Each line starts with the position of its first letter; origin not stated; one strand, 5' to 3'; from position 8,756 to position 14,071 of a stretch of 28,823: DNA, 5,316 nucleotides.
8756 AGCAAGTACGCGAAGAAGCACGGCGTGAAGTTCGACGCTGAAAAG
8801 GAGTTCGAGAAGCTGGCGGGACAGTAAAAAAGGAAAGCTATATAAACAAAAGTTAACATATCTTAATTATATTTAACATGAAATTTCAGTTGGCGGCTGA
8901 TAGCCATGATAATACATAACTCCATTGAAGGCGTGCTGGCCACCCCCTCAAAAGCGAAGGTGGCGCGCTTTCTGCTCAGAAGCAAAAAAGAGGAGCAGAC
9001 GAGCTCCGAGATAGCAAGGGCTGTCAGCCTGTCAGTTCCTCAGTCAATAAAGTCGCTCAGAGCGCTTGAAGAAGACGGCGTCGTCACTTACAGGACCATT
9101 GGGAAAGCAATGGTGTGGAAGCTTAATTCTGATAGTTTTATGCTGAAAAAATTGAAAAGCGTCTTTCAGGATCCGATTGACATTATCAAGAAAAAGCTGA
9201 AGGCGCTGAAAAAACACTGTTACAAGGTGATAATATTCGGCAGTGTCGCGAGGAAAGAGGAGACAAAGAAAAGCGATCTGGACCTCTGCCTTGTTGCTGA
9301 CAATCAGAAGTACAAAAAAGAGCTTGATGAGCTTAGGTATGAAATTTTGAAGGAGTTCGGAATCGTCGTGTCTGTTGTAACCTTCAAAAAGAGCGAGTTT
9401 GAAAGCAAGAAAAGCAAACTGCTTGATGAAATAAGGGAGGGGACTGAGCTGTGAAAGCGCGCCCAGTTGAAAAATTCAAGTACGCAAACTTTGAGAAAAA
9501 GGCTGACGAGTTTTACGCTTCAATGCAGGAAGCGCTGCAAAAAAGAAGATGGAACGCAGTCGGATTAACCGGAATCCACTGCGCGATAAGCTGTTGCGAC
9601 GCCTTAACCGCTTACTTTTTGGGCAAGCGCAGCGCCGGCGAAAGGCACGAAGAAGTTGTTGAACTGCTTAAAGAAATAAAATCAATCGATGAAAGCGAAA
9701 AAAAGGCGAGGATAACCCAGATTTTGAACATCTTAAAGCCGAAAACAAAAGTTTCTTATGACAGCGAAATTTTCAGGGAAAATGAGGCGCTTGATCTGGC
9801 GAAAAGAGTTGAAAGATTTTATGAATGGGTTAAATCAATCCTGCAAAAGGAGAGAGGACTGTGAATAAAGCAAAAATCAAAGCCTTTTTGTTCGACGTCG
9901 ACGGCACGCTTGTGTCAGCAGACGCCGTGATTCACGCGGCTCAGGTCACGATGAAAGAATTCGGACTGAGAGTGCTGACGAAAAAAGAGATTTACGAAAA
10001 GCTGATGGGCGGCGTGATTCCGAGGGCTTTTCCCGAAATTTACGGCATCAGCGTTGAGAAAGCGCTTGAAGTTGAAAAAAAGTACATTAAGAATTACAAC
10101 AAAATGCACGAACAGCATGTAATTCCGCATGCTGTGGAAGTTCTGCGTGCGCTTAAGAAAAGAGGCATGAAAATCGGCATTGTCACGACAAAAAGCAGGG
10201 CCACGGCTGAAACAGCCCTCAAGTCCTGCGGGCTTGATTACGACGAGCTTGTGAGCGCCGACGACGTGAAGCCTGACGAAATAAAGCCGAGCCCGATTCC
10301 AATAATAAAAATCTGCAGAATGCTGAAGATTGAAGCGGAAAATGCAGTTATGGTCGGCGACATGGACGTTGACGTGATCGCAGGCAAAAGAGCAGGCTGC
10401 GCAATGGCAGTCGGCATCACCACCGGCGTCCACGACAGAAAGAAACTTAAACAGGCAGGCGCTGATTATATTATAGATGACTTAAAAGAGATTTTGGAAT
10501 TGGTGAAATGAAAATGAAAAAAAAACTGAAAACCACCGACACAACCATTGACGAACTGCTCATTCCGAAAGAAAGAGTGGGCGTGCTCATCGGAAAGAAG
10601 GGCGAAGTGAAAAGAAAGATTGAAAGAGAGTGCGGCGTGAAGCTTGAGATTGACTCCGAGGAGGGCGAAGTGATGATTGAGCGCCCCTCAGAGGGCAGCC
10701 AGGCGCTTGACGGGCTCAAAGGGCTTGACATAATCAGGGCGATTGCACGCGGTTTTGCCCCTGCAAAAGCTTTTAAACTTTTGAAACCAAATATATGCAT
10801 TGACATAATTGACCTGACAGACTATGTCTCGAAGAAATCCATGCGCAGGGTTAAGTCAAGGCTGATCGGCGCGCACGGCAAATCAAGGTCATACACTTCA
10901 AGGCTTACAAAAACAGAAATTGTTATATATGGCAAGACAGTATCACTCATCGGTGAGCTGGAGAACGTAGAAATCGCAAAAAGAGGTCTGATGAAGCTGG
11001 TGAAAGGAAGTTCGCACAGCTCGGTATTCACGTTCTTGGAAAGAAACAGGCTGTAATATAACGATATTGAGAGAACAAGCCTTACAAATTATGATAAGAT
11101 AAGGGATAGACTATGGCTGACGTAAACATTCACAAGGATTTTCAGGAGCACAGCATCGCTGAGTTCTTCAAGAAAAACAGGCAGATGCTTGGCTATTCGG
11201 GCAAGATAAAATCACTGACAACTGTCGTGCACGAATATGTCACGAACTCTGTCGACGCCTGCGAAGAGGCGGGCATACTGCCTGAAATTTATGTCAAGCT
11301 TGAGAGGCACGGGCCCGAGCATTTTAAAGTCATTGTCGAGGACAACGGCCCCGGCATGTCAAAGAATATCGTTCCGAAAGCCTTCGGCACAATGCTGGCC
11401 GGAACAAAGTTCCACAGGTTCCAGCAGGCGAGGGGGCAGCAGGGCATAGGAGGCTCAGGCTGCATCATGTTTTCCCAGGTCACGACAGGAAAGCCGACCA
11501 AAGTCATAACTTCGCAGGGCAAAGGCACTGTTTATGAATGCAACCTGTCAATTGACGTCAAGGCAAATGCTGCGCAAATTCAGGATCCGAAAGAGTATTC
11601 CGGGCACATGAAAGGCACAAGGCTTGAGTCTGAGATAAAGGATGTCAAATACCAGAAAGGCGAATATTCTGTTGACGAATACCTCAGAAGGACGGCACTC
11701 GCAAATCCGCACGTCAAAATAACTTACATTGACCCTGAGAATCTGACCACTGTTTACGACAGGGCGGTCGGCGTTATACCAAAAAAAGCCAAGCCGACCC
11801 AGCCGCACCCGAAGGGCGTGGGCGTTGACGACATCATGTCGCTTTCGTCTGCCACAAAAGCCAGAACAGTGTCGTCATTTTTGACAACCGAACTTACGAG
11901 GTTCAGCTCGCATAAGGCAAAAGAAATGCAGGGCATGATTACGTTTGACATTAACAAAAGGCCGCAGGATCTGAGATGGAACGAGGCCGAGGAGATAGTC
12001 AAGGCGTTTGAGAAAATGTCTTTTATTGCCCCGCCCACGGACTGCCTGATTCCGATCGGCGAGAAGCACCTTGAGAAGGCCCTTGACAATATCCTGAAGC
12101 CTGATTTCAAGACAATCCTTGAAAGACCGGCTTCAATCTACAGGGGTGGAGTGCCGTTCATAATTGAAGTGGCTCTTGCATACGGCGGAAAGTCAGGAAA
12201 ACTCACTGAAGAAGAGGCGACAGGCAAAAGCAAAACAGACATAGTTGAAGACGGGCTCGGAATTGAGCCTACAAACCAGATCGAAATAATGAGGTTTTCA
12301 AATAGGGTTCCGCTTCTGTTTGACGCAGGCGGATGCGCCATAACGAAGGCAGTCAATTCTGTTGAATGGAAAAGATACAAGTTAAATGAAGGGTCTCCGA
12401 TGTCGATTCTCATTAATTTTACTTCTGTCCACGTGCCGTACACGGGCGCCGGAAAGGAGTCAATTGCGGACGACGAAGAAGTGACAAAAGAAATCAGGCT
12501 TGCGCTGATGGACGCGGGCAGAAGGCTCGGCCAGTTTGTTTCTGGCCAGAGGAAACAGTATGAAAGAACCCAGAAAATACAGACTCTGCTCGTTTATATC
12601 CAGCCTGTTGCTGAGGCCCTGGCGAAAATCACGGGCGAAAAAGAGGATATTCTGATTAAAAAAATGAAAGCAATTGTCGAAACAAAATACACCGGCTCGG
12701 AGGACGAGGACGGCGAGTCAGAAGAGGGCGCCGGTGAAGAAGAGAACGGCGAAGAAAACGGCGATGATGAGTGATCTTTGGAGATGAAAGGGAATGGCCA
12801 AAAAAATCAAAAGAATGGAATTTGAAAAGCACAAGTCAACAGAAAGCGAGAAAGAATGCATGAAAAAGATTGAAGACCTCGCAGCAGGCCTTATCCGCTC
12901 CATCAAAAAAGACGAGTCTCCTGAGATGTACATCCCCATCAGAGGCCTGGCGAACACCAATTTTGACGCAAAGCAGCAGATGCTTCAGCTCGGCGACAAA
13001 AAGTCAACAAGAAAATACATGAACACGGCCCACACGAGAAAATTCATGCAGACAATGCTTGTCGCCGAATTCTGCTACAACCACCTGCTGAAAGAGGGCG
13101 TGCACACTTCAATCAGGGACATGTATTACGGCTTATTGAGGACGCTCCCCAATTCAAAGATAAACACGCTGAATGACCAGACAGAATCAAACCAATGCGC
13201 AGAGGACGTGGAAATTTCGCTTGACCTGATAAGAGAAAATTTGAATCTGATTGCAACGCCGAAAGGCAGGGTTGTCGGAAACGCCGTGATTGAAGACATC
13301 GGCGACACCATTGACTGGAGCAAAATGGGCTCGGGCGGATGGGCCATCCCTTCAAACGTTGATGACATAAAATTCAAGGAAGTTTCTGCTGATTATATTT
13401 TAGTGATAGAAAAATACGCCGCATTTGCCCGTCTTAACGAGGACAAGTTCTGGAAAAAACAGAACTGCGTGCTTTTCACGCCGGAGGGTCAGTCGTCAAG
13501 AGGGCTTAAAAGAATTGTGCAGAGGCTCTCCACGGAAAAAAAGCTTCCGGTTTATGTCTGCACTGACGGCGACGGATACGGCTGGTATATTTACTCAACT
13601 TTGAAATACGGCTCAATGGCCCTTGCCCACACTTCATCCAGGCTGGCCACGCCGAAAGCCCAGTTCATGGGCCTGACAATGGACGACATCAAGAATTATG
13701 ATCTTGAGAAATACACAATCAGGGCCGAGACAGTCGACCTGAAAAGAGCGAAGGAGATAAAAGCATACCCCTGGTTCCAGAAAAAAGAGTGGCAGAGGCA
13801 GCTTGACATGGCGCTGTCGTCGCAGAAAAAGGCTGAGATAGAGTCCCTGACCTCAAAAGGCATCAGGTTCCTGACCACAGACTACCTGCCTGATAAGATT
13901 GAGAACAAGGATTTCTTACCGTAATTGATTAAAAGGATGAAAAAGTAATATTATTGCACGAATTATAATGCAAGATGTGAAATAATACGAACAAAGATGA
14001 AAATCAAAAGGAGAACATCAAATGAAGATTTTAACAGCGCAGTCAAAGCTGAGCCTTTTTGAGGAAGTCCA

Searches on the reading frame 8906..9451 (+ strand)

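Call 109: search_protein_families(library=pfam, proteins=[window:8906-9451:+], max_evalue=0.0001)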
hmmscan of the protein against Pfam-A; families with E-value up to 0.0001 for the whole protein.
window:8906-9451:+ (182 aa): 4 families
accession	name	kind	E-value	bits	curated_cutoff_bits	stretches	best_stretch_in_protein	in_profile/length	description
PF01909.29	NTP_transf_2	-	6e-13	49.4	21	1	92-176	2-90/93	Nucleotidyltransferase domain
PF18765.7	Polbeta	-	1.6e-08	35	26.9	1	103-163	11-72/93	Polymerase beta, Nucleotidyltransferase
PF22600.2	MTPAP-like_central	-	1.7e-05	25.3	27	1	96-141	31-75/139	Poly(A) RNA polymerase, mitochondrial-like, central palm domain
PF03445.19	DUF294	-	3.2e-05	24.3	21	1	91-149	36-99/138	Putative nucleotidyltransferase DUF294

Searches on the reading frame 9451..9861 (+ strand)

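Call 109: search_protein_families(library=pfam, proteins=[window:9451-9861:+], max_evalue=0.0001)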
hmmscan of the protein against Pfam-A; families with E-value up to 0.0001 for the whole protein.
window:9451-9861:+ (137 aa): 1 family
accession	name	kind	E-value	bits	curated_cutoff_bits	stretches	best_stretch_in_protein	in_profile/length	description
PF05168.19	HEPN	-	9.1e-06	26.3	22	1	16-129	6-116/117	HEPN domain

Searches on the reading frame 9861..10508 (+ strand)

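Call 109: search_protein_families(library=pfam, proteins=[window:9861-10508:+], max_evalue=0.0001)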
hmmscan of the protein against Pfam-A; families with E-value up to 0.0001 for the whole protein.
window:9861-10508:+ (216 aa): 6 families
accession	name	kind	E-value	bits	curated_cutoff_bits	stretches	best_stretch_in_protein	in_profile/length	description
PF13419.12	HAD_2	-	5.9e-33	114.9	23.8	1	10-183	2-176/178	Haloacid dehalogenase-like hydrolase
PF00702.32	Hydrolase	-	6.3e-26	92.4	26.4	1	6-179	1-191/191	haloacid dehalogenase-like hydrolase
PF13242.12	Hydrolase_like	-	1.4e-12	47.7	22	1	142-210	4-74/75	HAD-hyrolase-like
PF12710.13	HAD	-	3.7e-08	34.5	27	1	10-133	2-130/189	haloacid dehalogenase-like hydrolase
PF13344.12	Hydrolase_6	-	4.5e-08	33.5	27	0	83-123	11-54/101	Haloacid dehalogenase-like hydrolase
PF08282.18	Hydrolase_3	-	1.7e-05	25.1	20.9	0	85-126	14-55/255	haloacid dehalogenase-like hydrolase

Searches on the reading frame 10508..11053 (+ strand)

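Call 109: search_protein_families(library=pfam, proteins=[window:10508-11053:+], max_evalue=0.0001)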
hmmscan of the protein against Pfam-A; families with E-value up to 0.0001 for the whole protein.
window:10508-11053:+ (182 aa): 2 families
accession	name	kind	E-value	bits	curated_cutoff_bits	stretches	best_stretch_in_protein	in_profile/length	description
PF00013.35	KH_1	-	2.4e-12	46.9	21.5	1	16-55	3-48/66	KH domain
PF21800.4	KH_KRR1_2nd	-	3.4e-07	30.6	27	1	97-159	2-65/91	KRR1 small subunit processome component, second KH domain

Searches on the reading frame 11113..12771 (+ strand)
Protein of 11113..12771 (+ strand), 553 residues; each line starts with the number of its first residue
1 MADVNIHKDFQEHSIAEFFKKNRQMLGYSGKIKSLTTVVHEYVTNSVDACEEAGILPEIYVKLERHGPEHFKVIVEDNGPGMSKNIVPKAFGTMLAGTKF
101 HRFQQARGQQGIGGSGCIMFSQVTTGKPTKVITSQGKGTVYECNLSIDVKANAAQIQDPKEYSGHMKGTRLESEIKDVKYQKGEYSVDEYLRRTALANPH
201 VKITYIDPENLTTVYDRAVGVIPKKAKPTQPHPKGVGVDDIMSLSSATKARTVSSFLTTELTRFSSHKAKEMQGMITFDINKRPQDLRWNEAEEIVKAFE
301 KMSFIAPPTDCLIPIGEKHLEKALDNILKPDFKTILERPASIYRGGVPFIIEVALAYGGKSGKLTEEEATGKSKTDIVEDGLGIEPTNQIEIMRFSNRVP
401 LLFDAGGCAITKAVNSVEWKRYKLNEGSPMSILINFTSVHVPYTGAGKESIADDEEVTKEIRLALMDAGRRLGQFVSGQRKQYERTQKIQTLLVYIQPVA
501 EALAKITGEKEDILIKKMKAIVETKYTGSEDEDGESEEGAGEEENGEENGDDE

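Call 91: search_protein_families(library=pfam, proteins=[window:11113-12771:+], max_evalue=0.0001)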
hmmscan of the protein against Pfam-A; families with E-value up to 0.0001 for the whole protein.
window:11113-12771:+ (553 aa): 3 families
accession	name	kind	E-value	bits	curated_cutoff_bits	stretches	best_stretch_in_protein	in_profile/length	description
PF09239.17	Topo-VIb_trans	-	2.4e-51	174.1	24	1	307-488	1-159/159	Topoisomerase VI B subunit, transducer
PF02518.31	HATPase_c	-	5.4e-11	43.3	26.4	1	31-145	2-107/111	Histidine kinase-, DNA gyrase B-, and HSP90-like ATPase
PF13589.12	HATPase_c_3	-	9.8e-11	42.3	25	1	35-157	3-117/137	Histidine kinase-, DNA gyrase B-, and HSP90-like ATPase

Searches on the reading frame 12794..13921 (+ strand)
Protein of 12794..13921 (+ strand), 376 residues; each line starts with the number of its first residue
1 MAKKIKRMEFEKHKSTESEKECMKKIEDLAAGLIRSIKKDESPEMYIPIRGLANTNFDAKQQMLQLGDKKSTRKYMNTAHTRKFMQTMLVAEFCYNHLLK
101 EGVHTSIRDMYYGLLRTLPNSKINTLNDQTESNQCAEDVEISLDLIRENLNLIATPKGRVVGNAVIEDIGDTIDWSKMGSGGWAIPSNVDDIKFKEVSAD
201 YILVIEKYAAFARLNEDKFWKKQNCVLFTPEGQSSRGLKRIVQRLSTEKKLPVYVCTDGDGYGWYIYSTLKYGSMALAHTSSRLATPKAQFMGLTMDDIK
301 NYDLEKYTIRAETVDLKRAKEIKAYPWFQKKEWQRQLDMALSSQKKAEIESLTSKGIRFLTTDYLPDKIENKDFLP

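Call 91: search_protein_families(library=pfam, proteins=[window:12794-13921:+], max_evalue=0.0001)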
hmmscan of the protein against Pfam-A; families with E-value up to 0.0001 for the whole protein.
window:12794-13921:+ (376 aa): 3 families
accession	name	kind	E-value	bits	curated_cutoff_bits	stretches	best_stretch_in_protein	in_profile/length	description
PF21180.3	TOP6A-Spo11_Toprim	-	5.1e-56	189.8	24.1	1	201-369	1-170/170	Topoisomerase 6 subunit A/Spo11, Toprim domain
PF04406.19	TP6A_N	-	6.1e-13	48.8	26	1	82-152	1-62/62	Type IIB DNA topoisomerase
PF20768.2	Topo_VI_alpha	-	5.3e-08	33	23.6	1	158-196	5-48/50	All-beta domain in DNA topoisomerase VI alpha subunit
